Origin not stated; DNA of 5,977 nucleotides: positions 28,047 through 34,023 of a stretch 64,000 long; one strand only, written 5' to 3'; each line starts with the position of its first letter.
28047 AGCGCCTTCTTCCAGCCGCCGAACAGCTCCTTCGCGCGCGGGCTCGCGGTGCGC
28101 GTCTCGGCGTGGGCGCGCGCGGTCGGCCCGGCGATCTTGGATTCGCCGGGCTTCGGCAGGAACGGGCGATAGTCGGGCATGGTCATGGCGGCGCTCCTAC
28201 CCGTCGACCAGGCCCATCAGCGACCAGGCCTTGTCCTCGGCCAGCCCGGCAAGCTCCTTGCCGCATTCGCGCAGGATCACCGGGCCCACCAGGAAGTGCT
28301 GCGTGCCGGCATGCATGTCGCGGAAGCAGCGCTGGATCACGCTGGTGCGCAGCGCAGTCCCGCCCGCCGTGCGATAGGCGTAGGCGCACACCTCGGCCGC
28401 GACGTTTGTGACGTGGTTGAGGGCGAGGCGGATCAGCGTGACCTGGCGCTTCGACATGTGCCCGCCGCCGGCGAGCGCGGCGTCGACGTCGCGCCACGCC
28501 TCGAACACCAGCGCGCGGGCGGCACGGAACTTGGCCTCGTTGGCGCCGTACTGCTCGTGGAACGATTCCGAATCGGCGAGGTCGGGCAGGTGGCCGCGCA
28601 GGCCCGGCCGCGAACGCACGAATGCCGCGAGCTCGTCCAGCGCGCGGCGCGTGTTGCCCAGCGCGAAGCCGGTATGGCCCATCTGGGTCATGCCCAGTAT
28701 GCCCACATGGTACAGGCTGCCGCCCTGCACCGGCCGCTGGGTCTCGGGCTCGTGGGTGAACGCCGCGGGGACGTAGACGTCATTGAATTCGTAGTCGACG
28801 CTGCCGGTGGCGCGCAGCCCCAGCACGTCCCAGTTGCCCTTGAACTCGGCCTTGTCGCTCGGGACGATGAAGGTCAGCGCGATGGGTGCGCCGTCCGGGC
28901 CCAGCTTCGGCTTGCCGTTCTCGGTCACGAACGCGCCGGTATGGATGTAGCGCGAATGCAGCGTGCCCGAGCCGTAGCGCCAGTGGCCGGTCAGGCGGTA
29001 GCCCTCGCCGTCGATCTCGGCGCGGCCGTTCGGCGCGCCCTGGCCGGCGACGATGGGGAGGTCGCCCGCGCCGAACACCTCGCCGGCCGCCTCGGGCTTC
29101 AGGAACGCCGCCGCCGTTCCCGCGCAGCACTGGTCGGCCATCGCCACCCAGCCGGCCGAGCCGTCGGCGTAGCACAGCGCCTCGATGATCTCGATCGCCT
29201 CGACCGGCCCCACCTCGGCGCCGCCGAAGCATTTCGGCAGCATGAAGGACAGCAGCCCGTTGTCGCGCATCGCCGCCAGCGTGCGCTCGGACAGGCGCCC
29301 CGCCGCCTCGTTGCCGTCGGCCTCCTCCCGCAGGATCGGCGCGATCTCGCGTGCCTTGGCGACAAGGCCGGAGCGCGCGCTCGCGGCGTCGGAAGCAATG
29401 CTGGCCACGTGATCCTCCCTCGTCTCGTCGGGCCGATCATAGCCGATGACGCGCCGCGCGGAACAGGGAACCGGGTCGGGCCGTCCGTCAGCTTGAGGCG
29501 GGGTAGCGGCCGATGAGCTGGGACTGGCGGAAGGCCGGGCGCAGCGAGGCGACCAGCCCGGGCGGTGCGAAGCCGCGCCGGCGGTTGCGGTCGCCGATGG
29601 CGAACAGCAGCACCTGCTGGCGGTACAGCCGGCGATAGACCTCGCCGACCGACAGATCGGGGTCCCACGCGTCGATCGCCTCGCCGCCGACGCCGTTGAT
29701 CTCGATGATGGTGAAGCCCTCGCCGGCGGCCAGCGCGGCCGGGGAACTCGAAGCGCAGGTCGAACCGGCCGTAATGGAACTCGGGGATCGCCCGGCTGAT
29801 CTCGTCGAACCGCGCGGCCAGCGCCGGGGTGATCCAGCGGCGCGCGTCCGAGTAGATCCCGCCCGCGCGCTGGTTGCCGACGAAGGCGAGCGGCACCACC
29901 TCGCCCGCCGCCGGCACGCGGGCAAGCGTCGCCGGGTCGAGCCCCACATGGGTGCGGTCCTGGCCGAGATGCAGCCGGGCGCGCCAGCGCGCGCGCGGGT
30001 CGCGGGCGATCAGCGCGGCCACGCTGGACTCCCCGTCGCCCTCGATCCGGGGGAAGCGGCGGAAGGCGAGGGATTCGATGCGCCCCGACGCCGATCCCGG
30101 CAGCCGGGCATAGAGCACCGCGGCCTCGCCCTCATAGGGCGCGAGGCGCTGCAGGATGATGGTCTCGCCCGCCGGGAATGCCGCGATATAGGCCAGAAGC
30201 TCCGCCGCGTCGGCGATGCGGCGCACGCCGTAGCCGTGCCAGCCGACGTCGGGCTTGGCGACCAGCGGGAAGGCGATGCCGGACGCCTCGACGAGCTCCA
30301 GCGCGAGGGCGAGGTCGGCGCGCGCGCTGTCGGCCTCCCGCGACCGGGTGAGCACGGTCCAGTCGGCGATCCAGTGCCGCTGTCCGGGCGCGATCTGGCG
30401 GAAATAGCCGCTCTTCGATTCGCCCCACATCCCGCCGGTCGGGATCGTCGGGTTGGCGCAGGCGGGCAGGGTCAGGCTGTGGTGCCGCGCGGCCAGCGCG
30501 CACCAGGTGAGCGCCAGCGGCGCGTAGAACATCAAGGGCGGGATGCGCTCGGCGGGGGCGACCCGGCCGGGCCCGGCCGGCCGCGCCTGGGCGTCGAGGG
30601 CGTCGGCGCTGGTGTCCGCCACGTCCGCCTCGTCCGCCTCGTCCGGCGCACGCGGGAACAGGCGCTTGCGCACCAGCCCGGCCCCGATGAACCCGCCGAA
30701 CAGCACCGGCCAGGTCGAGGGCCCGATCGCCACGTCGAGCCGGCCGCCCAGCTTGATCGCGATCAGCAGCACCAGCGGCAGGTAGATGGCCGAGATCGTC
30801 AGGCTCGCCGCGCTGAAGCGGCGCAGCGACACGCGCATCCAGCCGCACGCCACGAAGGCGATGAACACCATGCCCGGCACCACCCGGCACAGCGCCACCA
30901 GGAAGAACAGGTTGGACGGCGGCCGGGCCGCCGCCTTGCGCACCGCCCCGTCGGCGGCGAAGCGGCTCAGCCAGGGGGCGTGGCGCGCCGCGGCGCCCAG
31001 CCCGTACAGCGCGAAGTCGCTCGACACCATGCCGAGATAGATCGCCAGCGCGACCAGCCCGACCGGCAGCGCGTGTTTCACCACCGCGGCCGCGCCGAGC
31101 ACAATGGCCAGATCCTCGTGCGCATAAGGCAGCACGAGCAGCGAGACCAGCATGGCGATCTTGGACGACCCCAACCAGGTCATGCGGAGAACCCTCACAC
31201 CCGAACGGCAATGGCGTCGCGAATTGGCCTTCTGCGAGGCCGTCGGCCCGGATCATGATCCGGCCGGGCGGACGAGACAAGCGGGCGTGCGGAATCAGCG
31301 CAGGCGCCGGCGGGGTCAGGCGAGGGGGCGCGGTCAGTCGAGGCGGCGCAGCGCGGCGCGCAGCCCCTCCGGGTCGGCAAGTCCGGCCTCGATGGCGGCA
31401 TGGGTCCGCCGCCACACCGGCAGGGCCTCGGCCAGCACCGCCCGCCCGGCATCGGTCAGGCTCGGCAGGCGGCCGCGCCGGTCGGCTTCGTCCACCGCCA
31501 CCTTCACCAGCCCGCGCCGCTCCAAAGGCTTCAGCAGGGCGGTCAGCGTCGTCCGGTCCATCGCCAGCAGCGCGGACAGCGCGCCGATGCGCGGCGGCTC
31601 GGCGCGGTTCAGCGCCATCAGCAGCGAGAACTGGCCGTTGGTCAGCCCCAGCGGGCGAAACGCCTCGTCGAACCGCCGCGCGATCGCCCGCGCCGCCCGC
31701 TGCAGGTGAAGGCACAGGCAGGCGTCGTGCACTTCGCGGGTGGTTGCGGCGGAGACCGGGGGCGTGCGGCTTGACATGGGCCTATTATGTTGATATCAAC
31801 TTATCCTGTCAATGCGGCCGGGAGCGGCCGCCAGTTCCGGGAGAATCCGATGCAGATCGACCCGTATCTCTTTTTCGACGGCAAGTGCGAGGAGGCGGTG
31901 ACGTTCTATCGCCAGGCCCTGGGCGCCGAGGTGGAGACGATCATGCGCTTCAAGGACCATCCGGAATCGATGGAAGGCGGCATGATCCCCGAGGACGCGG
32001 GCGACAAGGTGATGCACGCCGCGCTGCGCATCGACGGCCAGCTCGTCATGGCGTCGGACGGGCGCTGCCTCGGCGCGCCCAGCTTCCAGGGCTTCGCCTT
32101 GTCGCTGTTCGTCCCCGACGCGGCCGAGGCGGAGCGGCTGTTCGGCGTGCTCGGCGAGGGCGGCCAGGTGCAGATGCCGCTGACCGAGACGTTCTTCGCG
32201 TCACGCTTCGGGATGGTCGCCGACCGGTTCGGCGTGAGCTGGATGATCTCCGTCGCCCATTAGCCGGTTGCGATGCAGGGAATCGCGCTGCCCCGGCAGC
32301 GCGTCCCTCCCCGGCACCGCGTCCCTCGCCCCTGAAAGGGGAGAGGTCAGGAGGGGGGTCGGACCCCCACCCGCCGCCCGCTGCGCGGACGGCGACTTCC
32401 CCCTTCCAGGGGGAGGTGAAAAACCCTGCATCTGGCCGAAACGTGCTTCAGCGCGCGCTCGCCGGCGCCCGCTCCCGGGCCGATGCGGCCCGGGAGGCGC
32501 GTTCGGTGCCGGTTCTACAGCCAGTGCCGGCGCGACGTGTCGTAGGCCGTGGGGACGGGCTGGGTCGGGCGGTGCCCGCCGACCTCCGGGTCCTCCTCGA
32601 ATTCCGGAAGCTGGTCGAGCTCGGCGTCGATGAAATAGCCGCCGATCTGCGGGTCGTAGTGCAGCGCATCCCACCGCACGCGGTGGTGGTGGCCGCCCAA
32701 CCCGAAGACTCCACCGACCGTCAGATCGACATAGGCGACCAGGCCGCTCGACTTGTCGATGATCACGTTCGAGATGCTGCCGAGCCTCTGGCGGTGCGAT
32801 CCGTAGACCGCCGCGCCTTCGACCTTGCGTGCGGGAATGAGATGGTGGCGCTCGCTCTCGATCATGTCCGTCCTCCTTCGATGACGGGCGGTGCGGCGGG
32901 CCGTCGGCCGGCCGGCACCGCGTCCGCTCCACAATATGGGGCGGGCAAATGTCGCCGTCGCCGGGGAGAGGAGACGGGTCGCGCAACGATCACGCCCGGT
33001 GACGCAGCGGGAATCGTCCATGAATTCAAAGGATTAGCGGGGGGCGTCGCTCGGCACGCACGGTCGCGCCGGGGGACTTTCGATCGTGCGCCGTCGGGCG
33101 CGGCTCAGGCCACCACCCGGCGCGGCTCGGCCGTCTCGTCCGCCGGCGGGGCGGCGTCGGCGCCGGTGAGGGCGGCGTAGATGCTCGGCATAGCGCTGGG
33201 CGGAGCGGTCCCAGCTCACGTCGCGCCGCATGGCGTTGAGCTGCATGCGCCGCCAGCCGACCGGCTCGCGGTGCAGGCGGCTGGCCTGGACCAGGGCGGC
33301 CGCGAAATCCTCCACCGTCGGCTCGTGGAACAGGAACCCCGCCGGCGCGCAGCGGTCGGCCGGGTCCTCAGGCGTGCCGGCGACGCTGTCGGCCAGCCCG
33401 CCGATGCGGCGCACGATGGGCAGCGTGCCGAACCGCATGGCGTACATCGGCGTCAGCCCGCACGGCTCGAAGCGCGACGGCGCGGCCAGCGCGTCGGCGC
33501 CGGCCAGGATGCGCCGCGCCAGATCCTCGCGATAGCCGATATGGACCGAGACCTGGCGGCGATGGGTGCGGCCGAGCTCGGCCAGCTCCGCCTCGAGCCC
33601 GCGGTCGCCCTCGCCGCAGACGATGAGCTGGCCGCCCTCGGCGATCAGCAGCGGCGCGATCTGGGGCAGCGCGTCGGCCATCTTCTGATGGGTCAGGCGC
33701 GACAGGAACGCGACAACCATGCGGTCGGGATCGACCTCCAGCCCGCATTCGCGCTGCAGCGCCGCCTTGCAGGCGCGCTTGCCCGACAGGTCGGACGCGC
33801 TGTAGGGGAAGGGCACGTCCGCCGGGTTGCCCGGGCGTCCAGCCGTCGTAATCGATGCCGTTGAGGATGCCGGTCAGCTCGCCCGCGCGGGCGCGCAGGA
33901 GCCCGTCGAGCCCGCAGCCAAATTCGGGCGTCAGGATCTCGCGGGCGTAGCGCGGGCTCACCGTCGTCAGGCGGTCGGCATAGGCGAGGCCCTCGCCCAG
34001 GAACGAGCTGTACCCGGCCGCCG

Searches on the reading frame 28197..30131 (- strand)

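Call 35: search_protein_families(library=pfam, proteins=[window:28197-30131:-], max_evalue=0.001)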
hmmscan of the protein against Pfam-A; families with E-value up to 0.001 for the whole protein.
window:28197-30131:- (644 aa): 3 families
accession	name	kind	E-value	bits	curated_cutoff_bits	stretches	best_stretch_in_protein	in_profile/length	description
PF08028.16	Acyl-CoA_dh_2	-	1e-18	68.4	22.7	1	485-615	2-132/134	Acyl-CoA dehydrogenase, C-terminal domain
PF02771.21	Acyl-CoA_dh_N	-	7.8e-07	29.9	22.9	1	261-338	17-91/113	Acyl-CoA dehydrogenase, N-terminal domain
PF00441.29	Acyl-CoA_dh_1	-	2.3e-05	25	22.4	1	479-608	11-130/150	Acyl-CoA dehydrogenase, C-terminal domain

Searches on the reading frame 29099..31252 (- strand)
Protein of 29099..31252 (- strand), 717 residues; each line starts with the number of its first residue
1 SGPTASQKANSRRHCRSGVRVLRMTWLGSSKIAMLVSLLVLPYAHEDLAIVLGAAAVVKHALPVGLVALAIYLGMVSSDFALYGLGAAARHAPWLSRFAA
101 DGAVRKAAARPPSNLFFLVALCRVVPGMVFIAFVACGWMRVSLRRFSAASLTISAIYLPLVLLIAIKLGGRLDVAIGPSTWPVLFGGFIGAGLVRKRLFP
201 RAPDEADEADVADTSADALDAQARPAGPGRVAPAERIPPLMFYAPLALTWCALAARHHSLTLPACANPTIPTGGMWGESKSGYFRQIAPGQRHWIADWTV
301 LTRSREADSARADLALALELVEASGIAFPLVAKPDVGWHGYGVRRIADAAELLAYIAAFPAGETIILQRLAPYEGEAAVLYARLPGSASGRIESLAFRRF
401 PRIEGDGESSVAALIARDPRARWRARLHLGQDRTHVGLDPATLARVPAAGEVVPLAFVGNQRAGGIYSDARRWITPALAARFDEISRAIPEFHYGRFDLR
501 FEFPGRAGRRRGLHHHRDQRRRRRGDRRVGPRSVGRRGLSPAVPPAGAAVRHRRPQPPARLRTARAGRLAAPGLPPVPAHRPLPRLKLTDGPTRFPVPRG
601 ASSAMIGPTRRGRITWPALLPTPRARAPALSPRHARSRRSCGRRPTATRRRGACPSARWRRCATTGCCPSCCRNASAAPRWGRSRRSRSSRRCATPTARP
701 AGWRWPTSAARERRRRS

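Call 35: search_protein_families(library=pfam, proteins=[window:29099-31252:-], max_evalue=0.001)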
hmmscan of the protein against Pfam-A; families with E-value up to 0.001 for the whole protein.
window:29099-31252:- (717 aa): 1 family
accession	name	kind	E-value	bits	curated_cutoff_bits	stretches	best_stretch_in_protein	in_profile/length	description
PF09335.16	VTT_dom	-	1.5e-05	25.9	33.9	1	51-152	9-108/123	VTT domain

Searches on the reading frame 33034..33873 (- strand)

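Call 35: search_protein_families(library=pfam, proteins=[window:33034-33873:-], max_evalue=0.001)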
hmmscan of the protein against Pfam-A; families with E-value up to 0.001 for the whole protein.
window:33034-33873:- (279 aa): 2 families
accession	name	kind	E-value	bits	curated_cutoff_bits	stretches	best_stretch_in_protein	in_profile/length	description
PF13692.12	Glyco_trans_1_4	-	2.1e-13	51.2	27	1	53-196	3-138/142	Glycosyl transferases group 1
PF00534.26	Glycos_transf_1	-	2.4e-12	47.2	26.4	1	48-197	12-155/172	Glycosyl transferases group 1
